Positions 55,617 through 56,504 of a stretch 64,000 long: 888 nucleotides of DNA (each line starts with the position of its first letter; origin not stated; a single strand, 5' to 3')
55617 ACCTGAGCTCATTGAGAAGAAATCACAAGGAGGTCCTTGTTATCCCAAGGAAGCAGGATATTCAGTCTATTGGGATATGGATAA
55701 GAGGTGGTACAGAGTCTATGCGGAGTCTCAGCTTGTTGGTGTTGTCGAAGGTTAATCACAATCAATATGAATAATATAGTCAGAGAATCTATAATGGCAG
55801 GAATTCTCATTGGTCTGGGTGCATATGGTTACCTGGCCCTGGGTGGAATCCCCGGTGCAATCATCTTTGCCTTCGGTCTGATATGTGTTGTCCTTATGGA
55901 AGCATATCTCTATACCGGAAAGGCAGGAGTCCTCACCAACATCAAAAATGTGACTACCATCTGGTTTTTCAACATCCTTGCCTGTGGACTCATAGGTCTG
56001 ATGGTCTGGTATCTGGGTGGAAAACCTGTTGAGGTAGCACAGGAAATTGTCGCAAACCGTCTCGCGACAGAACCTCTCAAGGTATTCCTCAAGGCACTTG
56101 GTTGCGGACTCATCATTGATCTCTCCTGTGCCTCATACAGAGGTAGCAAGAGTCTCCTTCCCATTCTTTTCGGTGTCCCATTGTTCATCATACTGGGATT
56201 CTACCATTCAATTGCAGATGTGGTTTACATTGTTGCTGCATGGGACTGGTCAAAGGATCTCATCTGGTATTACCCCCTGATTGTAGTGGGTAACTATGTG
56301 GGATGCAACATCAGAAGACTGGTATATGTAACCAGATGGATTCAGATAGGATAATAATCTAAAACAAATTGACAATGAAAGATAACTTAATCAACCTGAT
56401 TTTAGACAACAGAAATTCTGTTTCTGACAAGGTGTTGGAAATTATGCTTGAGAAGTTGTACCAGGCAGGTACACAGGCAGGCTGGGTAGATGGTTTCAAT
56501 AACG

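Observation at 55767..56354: Compact FNT-family-like channel encoded by the phage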

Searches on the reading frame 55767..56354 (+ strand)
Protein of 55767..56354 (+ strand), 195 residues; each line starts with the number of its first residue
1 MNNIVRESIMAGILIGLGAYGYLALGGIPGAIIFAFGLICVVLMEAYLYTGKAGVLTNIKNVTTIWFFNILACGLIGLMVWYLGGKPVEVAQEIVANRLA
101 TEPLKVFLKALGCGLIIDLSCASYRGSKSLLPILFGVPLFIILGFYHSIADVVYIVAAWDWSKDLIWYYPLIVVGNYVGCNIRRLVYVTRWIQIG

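Call 3: search_protein_families(library=pfam, proteins=[window:55767-56354:+], max_evalue=1)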
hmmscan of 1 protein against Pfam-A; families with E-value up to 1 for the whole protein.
window:55767-56354:+ (195 aa): 1 family
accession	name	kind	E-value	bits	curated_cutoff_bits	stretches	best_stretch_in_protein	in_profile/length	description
PF01226.23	Form_Nir_trans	-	8.5e-18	65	34.6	1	4-180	21-230/240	Formate/nitrite transporter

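Call 4: search_protein_families(library=ncbifam, proteins=[window:55767-56354:+], max_evalue=1)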
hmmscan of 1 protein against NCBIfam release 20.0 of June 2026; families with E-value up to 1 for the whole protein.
window:55767-56354:+ (195 aa): 2 families
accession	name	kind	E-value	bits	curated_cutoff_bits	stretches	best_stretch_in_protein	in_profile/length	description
TIGR00790.1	fnt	subfamily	1.3e-09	38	232.3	1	3-182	8-227/239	formate/nitrite family transporter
TIGR04060.1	formate_focA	equivalog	0.00046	19.5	290.1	1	26-158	55-208/268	formate transporter FocA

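Call 5: search_protein_families(library=phrogs, proteins=[window:55767-56354:+], max_evalue=1)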
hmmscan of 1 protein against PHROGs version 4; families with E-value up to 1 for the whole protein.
window:55767-56354:+ (195 aa): 0 families

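Call 6: search_solved_structures(query=window:55767-56354:+, max_evalue=1, show_alignments=3)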
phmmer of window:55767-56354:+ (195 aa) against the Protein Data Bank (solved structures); distinct sequences matched with E-value up to 1: 0.

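Call 7: find_homologous_proteins(query=window:55767-56351:+)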
Query window:55767-56351:+ (195 aa): 827 proteins with E <= 0.001 among 1124 candidates; the best 120 are listed.
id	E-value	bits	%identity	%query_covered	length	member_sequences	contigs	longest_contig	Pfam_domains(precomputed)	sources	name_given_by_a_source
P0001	5.9e-118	410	97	100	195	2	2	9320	PF01226.24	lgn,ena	-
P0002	1.3e-96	340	82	95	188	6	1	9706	PF01226.24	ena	-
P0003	2.6e-92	326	79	95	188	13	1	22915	PF01226.24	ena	-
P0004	1.5e-90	321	77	95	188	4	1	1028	PF01226.24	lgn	-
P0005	2.0e-86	307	80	91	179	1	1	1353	PF01226.24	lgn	-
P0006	1.5e-84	301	75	95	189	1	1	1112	PF01226.24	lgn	-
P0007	2.1e-82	294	71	94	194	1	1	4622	PF01226.24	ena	-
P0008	9.4e-81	289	71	95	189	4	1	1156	PF01226.24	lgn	-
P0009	1.2e-79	285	72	94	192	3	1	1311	PF01226.24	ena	-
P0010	5.6e-79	283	69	95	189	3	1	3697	PF01226.24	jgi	-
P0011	1.2e-78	282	69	94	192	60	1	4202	PF01226.24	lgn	-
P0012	1.6e-78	281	69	95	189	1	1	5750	PF01226.24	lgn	-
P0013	1.8e-78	281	67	96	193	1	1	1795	PF01226.24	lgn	-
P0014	6.8e-78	279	68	95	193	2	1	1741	PF01226.24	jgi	jgi:formate/nitrite transporter FocA (FNT family)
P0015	7.2e-78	279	70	94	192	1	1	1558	PF01226.24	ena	-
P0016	3.9e-77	277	68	96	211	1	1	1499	PF01226.24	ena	-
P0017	8.6e-77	276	69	95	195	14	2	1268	PF01226.24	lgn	-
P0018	1.1e-76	275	69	96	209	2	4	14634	PF01226.24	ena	-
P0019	6.3e-76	273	68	94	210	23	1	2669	PF01226.24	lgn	-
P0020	4.9e-75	270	69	93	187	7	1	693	PF01226.24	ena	-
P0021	5.8e-75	270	67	93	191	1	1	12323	PF01226.24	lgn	-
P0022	6.0e-75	270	69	95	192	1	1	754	PF01226.24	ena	-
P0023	6.5e-75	269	66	99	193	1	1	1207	PF01226.24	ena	-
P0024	6.6e-75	269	69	93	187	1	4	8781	PF01226.24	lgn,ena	-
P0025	9.2e-75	269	69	95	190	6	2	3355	PF01226.24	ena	-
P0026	1.0e-74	269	69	95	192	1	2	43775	PF01226.24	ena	-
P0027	1.7e-74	268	67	97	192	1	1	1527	PF01226.24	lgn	-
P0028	2.2e-74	268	68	95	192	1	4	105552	PF01226.24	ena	-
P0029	2.5e-74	268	67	92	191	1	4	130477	PF01226.24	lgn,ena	-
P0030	2.7e-74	267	69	95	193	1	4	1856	PF01226.24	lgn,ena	-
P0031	3.1e-74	267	68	95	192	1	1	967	PF01226.24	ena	-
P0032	3.3e-74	267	68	93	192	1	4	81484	PF01226.24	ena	-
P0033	3.4e-74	267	68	93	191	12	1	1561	PF01226.24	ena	-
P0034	3.5e-74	267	67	99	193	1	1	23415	PF01226.24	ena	-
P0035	3.6e-74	267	69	95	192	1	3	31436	PF01226.24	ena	-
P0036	3.7e-74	267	66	96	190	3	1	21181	PF01226.24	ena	-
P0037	4.3e-74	267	67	97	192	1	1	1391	PF01226.24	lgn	-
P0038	4.5e-74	267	68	95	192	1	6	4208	PF01226.24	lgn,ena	-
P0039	5.0e-74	267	68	95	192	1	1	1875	PF01226.24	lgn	-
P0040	5.8e-74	266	68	95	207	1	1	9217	PF01226.24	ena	-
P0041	5.9e-74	266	67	95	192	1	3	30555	PF01226.24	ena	-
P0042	6.0e-74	266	68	95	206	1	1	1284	PF01226.24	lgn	-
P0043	6.4e-74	266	68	95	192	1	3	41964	PF01226.24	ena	-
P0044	6.8e-74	266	67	95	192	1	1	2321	PF01226.24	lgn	-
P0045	7.8e-74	266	67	95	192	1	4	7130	PF01226.24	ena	-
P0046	7.8e-74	266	67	95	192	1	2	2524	PF01226.24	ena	-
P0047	8.0e-74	266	67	95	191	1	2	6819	PF01226.24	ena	-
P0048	8.5e-74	266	67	95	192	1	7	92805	PF01226.24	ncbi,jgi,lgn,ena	jgi:formate/nitrite transporter FocA (FNT family)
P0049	9.8e-74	266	67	95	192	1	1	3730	PF01226.24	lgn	-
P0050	9.9e-74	266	67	95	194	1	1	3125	PF01226.24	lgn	-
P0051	1.0e-73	266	67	95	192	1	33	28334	PF01226.24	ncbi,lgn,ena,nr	ncbi:MAG: formate/nitrite transporter family protein [Bacteroidales bacterium]|nr:formate/nitrite tr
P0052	1.1e-73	266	66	95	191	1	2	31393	PF01226.24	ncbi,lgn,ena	-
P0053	1.1e-73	266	66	99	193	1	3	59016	PF01226.24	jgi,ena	jgi:formate/nitrite transporter FocA (FNT family)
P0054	1.1e-73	265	66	99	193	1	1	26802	PF01226.24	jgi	-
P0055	1.1e-73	265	67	95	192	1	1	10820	PF01226.24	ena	-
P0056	1.2e-73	265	67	95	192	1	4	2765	PF01226.24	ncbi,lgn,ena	-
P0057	1.2e-73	265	67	95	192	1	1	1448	PF01226.24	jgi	jgi:formate/nitrite transporter FocA (FNT family)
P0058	1.3e-73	265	67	95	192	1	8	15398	PF01226.24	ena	-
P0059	1.3e-73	265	68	95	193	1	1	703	PF01226.24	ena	-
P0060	1.4e-73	265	67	95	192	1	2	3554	PF01226.24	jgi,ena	-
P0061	1.4e-73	265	67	95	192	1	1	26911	PF01226.24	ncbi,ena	-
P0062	1.4e-73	265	68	95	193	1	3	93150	PF01226.24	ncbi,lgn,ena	-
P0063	1.6e-73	265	67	95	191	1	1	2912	PF01226.24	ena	-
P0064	1.7e-73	265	67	95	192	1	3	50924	PF01226.24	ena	-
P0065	1.8e-73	265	66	95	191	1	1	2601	PF01226.24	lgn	-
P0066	1.8e-73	265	65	98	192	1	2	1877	PF01226.24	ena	-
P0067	1.8e-73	265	68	95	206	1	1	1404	PF01226.24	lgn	-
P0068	1.9e-73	265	67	95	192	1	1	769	PF01226.24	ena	-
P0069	2.0e-73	265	67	95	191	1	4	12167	PF01226.24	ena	-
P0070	2.1e-73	265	64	95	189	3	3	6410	PF01226.24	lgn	-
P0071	2.3e-73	264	66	93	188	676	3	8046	PF01226.24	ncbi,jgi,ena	jgi:formate/nitrite transporter FocA (FNT family)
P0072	2.4e-73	264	67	95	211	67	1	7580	PF01226.24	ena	-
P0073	2.4e-73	264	68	95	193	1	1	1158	PF01226.24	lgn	-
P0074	2.5e-73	264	69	95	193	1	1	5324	PF01226.24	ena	-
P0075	2.5e-73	264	67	93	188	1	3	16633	PF01226.24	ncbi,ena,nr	ncbi:MAG: formate/nitrite transporter family protein [Bacteroidales bacterium]|nr:formate/nitrite tr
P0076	2.6e-73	264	67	97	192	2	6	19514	PF01226.24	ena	-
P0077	2.6e-73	264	68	95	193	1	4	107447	PF01226.24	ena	-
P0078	2.9e-73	264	67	93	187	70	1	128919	PF01226.24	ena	-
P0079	3.0e-73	264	65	96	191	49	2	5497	PF01226.24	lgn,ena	-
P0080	3.1e-73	264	65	95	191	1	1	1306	PF01226.24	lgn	-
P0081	3.3e-73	264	66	95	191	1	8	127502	PF01226.24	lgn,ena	-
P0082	3.3e-73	264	66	95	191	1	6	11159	PF01226.24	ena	-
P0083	3.4e-73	264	65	95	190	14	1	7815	PF01226.24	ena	-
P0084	3.6e-73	264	67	95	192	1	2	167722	PF01226.24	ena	-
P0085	3.7e-73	264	66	95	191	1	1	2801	PF01226.24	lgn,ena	-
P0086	3.7e-73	264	69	95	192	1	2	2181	PF01226.24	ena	-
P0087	3.8e-73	264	66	95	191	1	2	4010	PF01226.24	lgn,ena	-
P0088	3.8e-73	264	66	95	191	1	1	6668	PF01226.24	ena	-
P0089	3.8e-73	264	69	93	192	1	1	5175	PF01226.24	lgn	-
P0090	4.0e-73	264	68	95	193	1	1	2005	PF01226.24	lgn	-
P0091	4.0e-73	264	67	95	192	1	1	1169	PF01226.24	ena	-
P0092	4.0e-73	264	67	93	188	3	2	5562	PF01226.24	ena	-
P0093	4.2e-73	264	65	99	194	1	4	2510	PF01226.24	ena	-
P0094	4.3e-73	264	66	95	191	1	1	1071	PF01226.24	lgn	-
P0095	4.4e-73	264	68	95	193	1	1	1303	PF01226.24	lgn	-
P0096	4.4e-73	264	66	95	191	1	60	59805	PF01226.24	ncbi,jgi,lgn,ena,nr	ncbi:MAG: formate/nitrite transporter family protein [Bacteroidales bacterium]|nr:formate/nitrite tr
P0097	4.6e-73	263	66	95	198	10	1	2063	PF01226.24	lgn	-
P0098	4.9e-73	263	66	95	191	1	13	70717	PF01226.24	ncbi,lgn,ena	-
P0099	5.2e-73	263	67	95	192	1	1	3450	PF01226.24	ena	-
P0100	5.2e-73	263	66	97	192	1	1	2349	PF01226.24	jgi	jgi:formate/nitrite transporter FocA (FNT family)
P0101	5.3e-73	263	65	95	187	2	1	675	PF01226.24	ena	-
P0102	5.5e-73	263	68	95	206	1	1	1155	PF01226.24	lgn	-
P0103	5.6e-73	263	66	95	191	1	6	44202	PF01226.24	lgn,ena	-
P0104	5.7e-73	263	68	95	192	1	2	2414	PF01226.24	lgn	-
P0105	5.8e-73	263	67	93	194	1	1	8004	PF01226.24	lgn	-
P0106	6.0e-73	263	68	95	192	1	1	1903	PF01226.24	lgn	-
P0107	6.0e-73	263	68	95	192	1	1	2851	PF01226.24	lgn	-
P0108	6.2e-73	263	66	95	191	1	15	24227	PF01226.24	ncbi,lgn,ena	-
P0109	6.2e-73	263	63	94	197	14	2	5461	PF01226.24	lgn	-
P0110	6.3e-73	263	68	95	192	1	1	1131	PF01226.24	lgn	-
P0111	6.8e-73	263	67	95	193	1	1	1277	PF01226.24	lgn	-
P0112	7.1e-73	263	66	95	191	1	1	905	PF01226.24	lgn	-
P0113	7.1e-73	263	66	95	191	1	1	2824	PF01226.24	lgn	-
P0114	7.2e-73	263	66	95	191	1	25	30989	PF01226.24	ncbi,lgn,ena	-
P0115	7.4e-73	263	68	95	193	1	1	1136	PF01226.24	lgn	-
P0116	7.5e-73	263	68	95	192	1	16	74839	PF01226.24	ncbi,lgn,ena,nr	ncbi:MAG: formate/nitrite transporter family protein [Bacteroidales bacterium]|nr:formate/nitrite tr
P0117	8.0e-73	263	66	95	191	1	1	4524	PF01226.24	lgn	-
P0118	8.0e-73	263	65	95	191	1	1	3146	PF01226.24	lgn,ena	-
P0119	8.3e-73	263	67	95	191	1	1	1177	PF01226.24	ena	-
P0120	8.4e-73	263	66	95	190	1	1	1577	PF01226.24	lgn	-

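Call 9: search_dna_similar(query=window:55767-56351:+, collection=phages, mode=protein, max_evalue=0.001)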
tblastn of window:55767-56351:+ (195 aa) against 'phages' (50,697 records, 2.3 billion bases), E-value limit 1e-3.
Records with a match: 1; places in all: 1; records where one place covers at least 80% of the query: 0.
Best place of each record, by identity: <60% 1.
By first word of the organism name: Bacteriophage 1.
By host as written in the record: - 1.
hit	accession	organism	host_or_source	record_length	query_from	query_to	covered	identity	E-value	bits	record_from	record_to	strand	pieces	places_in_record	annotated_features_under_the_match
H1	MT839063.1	Bacteriophage sp.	human fecal samples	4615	48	184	70%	29.9%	9e-9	60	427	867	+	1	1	record has no annotation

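Call 13: find_encoding_contigs(protein=P0096, flank=6000, max_places=5)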
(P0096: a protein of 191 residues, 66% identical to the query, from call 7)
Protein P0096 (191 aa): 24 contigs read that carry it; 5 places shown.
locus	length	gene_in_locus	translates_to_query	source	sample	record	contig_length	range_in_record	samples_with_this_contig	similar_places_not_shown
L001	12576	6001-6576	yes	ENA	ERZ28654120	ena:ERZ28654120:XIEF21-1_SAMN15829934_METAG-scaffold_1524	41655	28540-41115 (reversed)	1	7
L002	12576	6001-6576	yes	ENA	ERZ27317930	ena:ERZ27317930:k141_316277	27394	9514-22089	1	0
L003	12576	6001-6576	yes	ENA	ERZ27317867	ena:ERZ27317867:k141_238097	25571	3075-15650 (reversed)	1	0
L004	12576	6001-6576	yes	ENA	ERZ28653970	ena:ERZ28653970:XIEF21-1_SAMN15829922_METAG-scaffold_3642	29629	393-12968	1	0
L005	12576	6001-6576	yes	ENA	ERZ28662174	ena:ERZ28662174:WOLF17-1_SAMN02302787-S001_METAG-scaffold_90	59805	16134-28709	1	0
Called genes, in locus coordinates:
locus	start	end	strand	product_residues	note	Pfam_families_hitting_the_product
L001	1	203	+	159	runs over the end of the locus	PF03449:GreA_GreB_N, PF01272:GreA_GreB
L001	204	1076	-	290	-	PF01636:APH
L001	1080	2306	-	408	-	PF03773:ArsP_1, PF00403:HMA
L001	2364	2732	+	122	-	PF14898:DUF4491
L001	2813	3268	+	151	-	PF00210:Ferritin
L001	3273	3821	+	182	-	PF08534:Redoxin (weak), PF00255:GSHPx, PF00578:AhpC-TSA (weak)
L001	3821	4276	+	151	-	PF22381:Staph_reg_Sar_Rot, PF12802:MarR_2, PF01047:MarR, PF13463:HTH_27 (weak)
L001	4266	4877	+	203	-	PF00255:GSHPx, PF00578:AhpC-TSA (faint)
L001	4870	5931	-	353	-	PF03702:AnmK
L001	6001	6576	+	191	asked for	PF01226:Form_Nir_trans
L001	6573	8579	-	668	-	PF07715:Plug, PF00593:TonB_dep_Rec_b-barrel, PF14905:OMP_b-brl_3 (faint)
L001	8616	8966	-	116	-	-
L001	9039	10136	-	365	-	PF18948:DUF5692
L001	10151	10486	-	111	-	-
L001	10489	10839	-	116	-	PF01155:HypA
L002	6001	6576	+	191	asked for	PF01226:Form_Nir_trans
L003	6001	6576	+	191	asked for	PF01226:Form_Nir_trans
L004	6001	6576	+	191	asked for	PF01226:Form_Nir_trans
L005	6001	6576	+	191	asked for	PF01226:Form_Nir_trans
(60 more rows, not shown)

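Call 14: find_encoding_contigs(protein=P0003, flank=10000, max_places=3)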
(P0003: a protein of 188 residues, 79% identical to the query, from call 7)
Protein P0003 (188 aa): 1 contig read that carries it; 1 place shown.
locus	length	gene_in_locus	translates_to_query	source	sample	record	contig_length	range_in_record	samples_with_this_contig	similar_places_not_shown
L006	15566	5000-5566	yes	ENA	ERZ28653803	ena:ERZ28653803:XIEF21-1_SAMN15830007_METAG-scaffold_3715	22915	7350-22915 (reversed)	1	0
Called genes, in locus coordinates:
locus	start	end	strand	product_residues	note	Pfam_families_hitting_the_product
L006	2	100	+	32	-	?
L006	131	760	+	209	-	-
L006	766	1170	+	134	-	-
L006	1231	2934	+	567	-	-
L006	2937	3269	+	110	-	-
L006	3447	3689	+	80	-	-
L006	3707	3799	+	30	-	-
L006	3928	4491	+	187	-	-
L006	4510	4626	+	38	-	-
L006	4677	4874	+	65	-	-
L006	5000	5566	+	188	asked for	PF01226:Form_Nir_trans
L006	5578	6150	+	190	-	-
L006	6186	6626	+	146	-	PF10902:WYL_2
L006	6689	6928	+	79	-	-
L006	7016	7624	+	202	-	PF01346:FKBP_N, PF00254:FKBP_C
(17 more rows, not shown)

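Call 23: search_solved_structures(query=A1, max_evalue=1, show_alignments=3)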
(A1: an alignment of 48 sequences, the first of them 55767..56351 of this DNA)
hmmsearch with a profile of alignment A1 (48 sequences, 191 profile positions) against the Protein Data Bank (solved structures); distinct sequences matched with E-value up to 1: 1.
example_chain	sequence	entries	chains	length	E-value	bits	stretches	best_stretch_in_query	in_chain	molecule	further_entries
3kly_A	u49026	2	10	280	3.8e-06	30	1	27-181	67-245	Putative formate transporter 1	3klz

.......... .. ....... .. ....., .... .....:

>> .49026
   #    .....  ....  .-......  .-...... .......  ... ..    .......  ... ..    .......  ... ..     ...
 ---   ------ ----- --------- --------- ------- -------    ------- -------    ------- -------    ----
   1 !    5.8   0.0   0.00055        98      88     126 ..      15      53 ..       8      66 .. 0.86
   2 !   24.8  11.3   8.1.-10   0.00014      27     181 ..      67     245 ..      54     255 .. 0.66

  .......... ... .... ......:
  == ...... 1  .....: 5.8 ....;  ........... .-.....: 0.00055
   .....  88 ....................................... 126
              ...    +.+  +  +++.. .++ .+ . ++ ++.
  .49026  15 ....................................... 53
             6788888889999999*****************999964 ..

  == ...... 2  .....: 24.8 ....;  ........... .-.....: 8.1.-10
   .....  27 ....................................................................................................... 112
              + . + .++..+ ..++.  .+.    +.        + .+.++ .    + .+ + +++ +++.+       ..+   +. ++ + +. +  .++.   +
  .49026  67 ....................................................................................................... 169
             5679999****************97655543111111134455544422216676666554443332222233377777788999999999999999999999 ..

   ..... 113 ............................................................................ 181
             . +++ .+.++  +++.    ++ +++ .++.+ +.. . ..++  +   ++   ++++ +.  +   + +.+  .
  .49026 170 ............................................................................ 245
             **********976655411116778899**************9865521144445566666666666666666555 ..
